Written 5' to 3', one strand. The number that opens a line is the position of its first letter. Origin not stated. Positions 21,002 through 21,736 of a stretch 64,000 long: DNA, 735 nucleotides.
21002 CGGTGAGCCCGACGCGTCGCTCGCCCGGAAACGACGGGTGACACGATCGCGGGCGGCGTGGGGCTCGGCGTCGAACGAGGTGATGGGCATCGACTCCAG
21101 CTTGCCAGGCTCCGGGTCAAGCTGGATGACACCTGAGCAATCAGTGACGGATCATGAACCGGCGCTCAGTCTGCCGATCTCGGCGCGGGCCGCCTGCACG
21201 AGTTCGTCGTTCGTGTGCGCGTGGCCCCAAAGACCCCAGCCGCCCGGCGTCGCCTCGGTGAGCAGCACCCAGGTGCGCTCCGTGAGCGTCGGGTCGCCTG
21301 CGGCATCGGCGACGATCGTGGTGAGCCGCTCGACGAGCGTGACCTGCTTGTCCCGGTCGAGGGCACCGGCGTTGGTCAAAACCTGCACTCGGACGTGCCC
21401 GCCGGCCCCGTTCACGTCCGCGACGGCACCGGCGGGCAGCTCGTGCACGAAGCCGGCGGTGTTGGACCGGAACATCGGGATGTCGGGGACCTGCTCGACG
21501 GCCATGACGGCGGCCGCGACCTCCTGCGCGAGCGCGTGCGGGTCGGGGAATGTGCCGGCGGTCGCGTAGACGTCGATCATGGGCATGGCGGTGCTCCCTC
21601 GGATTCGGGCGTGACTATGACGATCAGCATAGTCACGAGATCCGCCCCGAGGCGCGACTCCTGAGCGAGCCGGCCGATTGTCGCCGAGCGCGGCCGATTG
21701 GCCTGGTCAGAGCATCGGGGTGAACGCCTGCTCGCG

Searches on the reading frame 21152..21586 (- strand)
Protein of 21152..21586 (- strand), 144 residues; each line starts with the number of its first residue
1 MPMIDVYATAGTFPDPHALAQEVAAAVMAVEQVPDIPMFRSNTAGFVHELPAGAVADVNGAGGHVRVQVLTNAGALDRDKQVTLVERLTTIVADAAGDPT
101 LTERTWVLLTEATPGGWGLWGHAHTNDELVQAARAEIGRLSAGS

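Call 63: search_protein_families(library=pfam, proteins=[window:21152-21586:-], max_evalue=0.001)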
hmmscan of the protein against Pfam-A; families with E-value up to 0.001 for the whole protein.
window:21152-21586:- (144 aa): 1 family
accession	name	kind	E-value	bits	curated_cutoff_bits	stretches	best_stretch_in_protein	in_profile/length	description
PF01361.26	Tautomerase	-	9.5e-05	22.7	22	1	66-122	4-55/60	Tautomerase enzyme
